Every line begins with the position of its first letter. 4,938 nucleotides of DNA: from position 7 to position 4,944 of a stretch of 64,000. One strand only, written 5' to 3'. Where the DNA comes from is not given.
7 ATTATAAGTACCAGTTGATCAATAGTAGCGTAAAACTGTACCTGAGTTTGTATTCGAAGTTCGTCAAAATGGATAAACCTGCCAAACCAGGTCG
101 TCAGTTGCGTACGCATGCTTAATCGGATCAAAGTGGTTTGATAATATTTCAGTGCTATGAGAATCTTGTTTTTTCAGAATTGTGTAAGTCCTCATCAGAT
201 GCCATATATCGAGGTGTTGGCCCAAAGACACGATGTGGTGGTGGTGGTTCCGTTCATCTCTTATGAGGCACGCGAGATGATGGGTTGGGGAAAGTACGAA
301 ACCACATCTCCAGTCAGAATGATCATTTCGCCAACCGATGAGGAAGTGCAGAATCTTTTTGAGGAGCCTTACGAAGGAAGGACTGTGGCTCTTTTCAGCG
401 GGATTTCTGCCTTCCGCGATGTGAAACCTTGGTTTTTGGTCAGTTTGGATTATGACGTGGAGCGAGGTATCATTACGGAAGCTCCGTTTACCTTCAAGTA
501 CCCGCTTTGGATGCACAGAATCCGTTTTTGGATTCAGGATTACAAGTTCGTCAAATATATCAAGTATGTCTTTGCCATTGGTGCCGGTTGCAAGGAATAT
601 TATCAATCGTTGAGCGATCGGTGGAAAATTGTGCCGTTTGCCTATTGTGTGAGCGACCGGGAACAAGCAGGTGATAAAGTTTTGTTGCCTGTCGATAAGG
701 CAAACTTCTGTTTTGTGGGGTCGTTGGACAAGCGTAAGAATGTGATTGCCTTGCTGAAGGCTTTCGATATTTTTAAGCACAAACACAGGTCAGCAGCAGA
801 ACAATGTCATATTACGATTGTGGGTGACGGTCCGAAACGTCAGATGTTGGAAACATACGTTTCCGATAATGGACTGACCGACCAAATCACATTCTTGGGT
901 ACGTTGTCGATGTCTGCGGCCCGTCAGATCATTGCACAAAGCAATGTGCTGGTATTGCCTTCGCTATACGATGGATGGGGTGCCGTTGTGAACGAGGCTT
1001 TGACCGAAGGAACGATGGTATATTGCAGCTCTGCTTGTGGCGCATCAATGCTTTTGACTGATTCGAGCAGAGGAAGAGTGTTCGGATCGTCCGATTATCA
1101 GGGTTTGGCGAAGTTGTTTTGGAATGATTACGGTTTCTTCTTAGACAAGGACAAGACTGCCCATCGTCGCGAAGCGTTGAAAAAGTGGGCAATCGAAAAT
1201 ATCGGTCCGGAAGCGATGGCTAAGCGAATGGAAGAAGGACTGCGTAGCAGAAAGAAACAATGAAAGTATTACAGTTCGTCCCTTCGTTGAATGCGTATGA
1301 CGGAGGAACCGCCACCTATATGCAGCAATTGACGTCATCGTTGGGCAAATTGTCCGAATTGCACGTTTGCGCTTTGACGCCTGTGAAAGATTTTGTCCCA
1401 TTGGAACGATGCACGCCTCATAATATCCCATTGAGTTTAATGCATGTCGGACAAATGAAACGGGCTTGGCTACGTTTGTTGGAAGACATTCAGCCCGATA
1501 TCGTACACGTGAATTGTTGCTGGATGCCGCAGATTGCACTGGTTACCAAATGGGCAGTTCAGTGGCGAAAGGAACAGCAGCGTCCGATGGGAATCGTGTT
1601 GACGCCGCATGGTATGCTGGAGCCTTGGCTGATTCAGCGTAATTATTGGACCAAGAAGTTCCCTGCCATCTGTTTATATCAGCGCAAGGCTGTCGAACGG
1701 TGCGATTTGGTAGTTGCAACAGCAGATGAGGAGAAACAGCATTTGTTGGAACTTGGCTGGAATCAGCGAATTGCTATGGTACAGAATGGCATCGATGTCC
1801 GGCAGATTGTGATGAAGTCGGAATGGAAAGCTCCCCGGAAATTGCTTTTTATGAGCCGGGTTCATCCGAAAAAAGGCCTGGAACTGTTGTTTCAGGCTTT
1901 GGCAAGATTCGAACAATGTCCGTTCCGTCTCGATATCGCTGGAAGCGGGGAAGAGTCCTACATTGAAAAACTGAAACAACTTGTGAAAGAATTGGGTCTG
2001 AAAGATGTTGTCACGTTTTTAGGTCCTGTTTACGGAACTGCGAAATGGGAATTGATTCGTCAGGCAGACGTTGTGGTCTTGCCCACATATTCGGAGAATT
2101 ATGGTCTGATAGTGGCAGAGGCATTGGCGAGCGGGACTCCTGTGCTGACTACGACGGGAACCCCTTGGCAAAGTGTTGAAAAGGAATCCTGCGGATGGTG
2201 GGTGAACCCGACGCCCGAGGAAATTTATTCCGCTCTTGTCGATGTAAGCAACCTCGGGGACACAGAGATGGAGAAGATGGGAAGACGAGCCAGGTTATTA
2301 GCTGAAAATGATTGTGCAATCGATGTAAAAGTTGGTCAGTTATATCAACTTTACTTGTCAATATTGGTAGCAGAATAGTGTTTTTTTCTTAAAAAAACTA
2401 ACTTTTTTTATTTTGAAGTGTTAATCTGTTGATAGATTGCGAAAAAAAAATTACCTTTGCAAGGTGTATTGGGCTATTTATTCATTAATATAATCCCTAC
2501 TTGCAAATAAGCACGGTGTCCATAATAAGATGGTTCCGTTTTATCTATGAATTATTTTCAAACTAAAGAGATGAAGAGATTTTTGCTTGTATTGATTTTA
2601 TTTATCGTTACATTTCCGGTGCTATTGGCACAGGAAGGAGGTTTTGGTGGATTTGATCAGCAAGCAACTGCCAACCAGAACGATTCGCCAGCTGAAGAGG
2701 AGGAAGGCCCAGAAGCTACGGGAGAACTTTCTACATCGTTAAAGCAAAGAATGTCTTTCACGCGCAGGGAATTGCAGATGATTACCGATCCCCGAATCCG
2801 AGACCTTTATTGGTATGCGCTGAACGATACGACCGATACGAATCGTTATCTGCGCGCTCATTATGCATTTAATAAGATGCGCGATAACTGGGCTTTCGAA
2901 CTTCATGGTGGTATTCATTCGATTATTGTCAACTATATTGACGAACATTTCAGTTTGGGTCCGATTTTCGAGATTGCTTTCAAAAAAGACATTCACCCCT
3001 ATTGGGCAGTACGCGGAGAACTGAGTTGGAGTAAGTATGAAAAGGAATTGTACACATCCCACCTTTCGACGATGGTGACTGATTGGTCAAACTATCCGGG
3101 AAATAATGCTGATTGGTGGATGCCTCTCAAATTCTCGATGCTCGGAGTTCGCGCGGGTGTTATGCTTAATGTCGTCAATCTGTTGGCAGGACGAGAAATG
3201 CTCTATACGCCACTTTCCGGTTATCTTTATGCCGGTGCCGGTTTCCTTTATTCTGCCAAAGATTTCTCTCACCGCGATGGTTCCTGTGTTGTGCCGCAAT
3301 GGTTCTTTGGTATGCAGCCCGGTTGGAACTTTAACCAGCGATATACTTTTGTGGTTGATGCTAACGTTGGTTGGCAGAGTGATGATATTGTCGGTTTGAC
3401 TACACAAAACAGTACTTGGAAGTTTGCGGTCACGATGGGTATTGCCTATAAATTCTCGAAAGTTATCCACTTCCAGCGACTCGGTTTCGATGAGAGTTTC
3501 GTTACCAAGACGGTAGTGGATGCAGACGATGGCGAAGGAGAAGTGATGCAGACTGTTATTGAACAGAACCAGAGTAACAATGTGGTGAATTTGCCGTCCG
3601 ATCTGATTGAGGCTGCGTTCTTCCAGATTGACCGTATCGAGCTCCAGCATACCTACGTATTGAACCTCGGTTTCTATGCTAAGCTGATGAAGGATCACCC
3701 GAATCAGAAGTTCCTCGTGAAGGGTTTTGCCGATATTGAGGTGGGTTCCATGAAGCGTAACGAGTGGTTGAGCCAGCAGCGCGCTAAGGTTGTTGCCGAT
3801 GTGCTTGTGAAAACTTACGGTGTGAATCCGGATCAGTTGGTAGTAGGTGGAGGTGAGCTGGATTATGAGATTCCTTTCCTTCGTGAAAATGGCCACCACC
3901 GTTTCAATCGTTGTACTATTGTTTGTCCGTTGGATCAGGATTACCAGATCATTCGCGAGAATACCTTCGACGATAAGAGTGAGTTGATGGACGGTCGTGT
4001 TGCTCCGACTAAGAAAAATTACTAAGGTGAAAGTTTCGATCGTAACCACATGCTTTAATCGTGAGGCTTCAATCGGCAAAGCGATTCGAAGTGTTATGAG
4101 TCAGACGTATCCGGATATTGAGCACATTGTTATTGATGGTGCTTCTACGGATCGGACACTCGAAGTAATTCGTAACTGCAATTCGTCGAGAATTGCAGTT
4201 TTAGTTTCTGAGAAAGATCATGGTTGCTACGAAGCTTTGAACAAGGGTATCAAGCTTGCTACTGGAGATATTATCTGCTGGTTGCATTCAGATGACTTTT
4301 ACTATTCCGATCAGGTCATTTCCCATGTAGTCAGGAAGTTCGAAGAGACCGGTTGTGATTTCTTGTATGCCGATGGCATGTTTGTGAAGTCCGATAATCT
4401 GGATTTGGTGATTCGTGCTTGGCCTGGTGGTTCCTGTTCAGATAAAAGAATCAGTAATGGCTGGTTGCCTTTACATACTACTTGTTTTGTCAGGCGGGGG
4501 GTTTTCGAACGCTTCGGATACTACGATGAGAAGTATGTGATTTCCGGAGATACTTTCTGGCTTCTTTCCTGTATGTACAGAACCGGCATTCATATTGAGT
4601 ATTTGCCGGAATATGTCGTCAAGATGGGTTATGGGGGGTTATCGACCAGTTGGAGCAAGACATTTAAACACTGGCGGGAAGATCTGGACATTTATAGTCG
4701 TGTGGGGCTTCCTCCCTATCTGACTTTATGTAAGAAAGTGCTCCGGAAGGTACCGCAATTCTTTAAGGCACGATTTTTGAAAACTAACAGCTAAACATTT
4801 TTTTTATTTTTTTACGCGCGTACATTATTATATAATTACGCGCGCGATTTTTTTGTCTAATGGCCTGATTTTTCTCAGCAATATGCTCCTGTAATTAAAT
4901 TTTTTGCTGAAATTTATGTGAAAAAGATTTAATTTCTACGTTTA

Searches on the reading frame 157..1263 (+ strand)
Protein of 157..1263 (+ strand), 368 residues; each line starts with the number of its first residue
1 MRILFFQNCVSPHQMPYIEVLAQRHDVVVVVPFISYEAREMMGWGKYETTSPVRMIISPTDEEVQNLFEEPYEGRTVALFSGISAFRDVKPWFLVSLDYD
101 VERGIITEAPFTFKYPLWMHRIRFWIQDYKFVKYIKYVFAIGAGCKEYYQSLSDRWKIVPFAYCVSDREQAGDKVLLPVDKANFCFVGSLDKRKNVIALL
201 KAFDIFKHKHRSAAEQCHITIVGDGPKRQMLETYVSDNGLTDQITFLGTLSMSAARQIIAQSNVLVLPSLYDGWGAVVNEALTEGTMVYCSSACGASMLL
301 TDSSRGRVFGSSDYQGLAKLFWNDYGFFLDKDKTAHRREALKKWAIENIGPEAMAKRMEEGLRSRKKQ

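Call 44: search_protein_families(library=pfam, proteins=[window:157-1263:+], max_evalue=0.00001)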
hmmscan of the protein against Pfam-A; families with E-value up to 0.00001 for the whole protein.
window:157-1263:+ (368 aa): 3 families
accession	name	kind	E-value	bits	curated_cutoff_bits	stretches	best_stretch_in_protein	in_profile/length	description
PF00534.26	Glycos_transf_1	-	1.1e-24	87.3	26.4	1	168-319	2-150/172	Glycosyl transferases group 1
PF13692.12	Glyco_trans_1_4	-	1.8e-19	70.8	27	1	183-319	3-134/142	Glycosyl transferases group 1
PF20706.3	GT4-conflict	-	4.5e-06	26.3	26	0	179-304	195-324/385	Family 4 Glycosyltransferase in conflict systems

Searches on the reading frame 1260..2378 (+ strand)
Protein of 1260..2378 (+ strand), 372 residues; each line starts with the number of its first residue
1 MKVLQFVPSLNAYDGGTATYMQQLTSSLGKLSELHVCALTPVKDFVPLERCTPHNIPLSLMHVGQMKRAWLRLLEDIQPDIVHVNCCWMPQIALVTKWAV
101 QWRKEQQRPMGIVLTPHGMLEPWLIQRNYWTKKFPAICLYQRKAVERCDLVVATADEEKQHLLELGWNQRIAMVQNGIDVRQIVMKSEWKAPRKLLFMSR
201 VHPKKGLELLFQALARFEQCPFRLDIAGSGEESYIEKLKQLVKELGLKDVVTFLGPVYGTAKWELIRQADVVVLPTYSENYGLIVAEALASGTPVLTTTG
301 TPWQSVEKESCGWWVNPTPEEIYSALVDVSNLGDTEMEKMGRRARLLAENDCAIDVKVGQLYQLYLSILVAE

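Call 44: search_protein_families(library=pfam, proteins=[window:1260-2378:+], max_evalue=0.00001)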
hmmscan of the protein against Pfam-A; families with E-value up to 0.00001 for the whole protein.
window:1260-2378:+ (372 aa): 5 families
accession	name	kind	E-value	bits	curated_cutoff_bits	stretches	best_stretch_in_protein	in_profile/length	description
PF00534.26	Glycos_transf_1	-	5.7e-27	94.8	26.4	1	190-345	13-170/172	Glycosyl transferases group 1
PF13692.12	Glyco_trans_1_4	-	3.4e-24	86.2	27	1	193-328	2-138/142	Glycosyl transferases group 1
PF13439.12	Glyco_transf_4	-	1.4e-16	61.5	28.5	1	15-181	2-169/170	Glycosyltransferase Family 4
PF13579.12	Glyco_trans_4_4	-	4.9e-11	43.7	29.7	1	15-177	1-158/158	Glycosyl transferase 4-like domain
PF20706.3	GT4-conflict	-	1e-08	35.1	26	1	142-298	141-311/385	Family 4 Glycosyltransferase in conflict systems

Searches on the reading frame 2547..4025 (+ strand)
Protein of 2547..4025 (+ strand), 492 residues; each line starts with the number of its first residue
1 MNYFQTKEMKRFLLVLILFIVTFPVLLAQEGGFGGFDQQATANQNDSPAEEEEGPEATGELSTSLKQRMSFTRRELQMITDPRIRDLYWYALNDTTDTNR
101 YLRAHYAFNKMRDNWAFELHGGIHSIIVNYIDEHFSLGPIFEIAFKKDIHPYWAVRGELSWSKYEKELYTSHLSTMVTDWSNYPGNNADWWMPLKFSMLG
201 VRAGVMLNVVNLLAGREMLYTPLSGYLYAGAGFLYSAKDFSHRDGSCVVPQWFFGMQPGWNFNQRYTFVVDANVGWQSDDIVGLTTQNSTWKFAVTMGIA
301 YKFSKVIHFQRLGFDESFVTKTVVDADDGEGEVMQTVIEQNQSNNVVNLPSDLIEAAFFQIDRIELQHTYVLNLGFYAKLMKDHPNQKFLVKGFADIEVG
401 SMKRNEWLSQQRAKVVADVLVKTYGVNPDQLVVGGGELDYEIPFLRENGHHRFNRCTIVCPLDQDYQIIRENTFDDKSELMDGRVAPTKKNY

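Call 44: search_protein_families(library=pfam, proteins=[window:2547-4025:+], max_evalue=0.00001)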
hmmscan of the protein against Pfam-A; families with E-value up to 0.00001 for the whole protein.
window:2547-4025:+ (492 aa): 1 family
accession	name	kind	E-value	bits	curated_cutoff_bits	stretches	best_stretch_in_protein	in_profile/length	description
PF00691.25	OmpA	-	1.6e-10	41.7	27.2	1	358-436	1-80/98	OmpA family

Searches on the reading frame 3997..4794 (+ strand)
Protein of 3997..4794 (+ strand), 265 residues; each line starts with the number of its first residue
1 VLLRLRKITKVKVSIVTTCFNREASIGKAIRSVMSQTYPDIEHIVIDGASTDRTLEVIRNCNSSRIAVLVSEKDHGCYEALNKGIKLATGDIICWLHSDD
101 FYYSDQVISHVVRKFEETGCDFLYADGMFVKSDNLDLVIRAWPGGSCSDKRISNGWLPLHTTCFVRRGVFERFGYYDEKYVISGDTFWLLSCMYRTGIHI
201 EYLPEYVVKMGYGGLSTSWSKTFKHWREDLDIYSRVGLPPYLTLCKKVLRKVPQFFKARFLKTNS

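Call 44: search_protein_families(library=pfam, proteins=[window:3997-4794:+], max_evalue=0.00001)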
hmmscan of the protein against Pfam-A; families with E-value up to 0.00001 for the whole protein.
window:3997-4794:+ (265 aa): 3 families
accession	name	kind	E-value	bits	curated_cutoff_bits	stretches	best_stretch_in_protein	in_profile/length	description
PF00535.33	Glycos_transf_2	-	7.6e-29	101.2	23.3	1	14-137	1-125/168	Glycosyl transferase family 2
PF13641.12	Glyco_tranf_2_3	-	3.5e-10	40.7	27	1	13-208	3-209/230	Glycosyltransferase like family 2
PF10111.15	Glyco_tranf_2_2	-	2.1e-09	37.7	27.3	1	22-107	9-99/276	Glycosyltransferase like family 2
